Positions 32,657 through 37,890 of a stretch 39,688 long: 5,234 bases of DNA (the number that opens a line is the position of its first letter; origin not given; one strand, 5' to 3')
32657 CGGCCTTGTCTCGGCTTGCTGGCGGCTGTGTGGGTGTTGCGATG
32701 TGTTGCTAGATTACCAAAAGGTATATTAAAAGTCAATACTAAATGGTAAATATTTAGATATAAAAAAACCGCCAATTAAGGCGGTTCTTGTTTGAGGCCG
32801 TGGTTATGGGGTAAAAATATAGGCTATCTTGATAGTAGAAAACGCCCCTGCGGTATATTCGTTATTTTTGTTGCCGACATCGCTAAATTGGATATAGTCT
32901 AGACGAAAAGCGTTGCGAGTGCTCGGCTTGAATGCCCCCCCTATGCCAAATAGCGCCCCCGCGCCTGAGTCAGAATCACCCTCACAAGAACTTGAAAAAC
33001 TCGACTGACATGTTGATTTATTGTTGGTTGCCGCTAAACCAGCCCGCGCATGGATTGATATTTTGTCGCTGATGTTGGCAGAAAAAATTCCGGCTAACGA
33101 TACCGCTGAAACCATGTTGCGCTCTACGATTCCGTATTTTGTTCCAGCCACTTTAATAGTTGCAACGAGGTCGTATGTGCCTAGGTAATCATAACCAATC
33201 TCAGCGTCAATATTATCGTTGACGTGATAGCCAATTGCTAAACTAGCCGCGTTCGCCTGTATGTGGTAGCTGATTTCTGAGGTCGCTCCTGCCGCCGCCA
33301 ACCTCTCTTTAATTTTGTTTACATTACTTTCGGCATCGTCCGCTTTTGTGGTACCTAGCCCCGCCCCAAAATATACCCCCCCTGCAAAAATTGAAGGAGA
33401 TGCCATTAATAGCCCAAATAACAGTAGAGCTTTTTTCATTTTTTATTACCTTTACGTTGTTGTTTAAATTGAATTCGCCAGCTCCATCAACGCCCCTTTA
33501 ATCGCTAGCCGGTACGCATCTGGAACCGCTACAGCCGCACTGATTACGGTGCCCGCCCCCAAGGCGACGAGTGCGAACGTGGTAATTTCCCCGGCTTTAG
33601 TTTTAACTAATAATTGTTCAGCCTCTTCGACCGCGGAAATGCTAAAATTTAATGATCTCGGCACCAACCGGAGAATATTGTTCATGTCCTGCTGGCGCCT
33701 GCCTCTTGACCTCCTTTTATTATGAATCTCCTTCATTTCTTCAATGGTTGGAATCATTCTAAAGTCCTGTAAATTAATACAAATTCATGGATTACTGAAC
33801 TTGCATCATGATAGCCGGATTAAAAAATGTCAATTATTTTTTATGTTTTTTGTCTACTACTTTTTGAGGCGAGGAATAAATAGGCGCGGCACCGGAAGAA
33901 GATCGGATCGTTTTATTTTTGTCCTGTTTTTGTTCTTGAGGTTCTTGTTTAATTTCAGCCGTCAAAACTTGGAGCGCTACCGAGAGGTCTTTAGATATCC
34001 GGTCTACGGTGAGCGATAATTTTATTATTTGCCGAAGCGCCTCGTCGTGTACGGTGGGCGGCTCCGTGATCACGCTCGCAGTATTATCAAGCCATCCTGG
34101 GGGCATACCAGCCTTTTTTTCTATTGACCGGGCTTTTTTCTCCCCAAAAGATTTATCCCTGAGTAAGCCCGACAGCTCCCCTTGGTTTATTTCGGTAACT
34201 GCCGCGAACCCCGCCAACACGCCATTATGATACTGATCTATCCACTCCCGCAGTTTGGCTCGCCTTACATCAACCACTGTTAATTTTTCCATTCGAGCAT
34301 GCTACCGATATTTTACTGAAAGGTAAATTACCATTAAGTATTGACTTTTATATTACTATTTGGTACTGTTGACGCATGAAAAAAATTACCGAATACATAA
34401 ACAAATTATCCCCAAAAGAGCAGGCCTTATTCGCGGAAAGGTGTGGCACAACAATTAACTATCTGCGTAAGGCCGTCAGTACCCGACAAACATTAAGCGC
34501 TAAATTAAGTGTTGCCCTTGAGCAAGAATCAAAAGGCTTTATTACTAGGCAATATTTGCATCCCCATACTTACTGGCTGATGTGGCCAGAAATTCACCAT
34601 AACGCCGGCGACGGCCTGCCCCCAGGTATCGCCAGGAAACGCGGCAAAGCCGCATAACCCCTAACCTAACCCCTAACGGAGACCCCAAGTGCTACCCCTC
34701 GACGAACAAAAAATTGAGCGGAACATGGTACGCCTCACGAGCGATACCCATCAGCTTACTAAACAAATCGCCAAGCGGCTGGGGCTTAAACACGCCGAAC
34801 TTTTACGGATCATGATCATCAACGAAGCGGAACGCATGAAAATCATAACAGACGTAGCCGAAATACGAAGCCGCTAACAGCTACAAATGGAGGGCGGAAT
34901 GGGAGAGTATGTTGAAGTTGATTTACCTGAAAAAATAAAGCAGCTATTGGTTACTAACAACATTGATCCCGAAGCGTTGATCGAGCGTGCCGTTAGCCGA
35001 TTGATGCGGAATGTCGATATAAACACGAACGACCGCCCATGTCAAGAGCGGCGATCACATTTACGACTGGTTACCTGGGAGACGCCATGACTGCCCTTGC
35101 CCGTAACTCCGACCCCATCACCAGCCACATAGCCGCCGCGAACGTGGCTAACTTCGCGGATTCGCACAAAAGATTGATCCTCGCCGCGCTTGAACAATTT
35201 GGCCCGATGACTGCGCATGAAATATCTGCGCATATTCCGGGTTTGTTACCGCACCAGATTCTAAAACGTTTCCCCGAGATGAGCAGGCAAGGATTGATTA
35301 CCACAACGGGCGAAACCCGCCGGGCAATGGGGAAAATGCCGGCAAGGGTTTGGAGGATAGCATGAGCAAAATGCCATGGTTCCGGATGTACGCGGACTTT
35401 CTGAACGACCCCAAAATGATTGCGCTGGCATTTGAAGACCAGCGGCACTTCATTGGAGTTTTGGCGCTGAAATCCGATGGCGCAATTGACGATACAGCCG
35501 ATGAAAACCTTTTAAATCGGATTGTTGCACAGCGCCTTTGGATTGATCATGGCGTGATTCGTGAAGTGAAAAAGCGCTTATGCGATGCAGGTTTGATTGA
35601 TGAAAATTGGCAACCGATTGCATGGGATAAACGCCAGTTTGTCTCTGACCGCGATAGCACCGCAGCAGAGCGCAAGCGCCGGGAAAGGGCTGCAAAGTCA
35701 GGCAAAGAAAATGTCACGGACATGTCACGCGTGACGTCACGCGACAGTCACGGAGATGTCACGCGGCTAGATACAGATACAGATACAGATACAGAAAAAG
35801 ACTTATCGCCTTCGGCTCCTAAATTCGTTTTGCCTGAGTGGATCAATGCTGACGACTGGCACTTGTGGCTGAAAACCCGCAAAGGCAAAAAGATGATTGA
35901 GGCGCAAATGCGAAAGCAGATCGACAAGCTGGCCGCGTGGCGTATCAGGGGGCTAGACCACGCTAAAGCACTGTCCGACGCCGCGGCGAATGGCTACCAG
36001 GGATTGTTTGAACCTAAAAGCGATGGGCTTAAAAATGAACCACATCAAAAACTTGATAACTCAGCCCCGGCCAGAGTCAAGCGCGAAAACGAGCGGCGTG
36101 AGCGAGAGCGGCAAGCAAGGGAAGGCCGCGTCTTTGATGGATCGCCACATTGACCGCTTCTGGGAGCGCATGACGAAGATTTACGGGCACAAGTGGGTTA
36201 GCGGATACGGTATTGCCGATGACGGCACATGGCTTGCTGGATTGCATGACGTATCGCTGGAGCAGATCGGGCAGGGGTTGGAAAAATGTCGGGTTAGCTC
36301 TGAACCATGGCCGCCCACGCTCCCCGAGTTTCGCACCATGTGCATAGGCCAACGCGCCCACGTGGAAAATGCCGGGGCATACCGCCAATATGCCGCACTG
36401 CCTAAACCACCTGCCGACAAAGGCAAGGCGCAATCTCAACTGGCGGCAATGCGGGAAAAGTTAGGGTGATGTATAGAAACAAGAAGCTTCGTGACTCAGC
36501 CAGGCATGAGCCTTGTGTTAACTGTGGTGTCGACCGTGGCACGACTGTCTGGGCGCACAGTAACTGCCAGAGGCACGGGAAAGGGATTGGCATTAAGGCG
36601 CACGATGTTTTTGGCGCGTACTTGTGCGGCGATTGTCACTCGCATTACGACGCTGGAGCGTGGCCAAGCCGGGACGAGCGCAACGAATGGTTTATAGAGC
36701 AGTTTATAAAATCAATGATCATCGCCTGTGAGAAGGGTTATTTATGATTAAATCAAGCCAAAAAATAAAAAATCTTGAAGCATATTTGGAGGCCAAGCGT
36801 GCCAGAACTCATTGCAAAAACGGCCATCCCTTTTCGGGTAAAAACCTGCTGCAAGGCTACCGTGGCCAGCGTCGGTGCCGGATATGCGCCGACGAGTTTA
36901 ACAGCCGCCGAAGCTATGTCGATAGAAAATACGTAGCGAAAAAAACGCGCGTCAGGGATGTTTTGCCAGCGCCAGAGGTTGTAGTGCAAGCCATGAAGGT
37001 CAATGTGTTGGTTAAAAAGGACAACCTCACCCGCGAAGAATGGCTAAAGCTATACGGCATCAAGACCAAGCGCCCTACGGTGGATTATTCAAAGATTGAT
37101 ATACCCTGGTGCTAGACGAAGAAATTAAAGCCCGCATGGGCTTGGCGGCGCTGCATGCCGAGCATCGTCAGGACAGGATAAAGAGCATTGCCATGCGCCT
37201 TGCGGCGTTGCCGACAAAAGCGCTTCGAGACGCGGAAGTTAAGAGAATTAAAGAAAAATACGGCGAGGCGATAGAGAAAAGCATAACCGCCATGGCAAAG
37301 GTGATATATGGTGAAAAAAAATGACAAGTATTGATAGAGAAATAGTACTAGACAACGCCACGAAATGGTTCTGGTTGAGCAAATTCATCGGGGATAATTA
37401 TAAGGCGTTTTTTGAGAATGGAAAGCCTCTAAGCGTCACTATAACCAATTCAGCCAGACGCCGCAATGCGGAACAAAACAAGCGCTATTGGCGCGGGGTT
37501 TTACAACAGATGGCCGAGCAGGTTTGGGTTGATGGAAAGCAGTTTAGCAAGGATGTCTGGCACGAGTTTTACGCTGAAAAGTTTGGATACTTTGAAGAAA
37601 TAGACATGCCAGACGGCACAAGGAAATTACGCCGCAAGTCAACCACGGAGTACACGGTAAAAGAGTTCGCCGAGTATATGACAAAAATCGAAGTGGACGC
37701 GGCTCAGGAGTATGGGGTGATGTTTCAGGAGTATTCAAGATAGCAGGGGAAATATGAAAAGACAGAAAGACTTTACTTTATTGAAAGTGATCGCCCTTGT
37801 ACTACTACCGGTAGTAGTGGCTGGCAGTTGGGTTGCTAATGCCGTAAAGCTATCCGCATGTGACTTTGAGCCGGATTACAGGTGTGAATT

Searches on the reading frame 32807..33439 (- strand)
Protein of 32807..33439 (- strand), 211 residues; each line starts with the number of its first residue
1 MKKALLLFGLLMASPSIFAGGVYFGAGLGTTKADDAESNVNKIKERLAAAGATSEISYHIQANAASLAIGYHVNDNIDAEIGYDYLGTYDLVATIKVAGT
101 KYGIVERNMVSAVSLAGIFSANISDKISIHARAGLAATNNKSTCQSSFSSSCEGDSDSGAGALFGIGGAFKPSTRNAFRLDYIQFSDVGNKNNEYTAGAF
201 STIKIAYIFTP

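Call 52: search_protein_families(library=pfam, proteins=[window:32807-33439:-], max_evalue=0.01)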
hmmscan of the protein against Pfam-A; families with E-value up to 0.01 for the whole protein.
window:32807-33439:- (211 aa): 2 families
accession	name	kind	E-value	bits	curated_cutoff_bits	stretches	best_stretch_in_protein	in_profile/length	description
PF01389.23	OmpA_membrane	-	6.4e-21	75.3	21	1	22-207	6-174/180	OmpA-like transmembrane domain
PF13505.12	OMP_b-brl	-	1.5e-10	42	28.7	1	4-200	4-167/175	Outer membrane protein beta-barrel domain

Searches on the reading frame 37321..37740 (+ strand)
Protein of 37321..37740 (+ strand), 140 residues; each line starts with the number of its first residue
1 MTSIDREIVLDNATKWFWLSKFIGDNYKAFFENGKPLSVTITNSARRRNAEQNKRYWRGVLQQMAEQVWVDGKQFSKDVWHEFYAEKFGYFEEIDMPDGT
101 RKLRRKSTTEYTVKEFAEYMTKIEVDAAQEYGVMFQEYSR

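Call 52: search_protein_families(library=pfam, proteins=[window:37321-37740:+], max_evalue=0.01)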
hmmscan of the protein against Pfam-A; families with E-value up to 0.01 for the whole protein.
window:37321-37740:+ (140 aa): 1 family
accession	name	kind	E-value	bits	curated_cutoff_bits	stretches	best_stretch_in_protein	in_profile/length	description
PF05772.17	NinB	-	5e-06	26.8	23.8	1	31-135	25-130/131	NinB protein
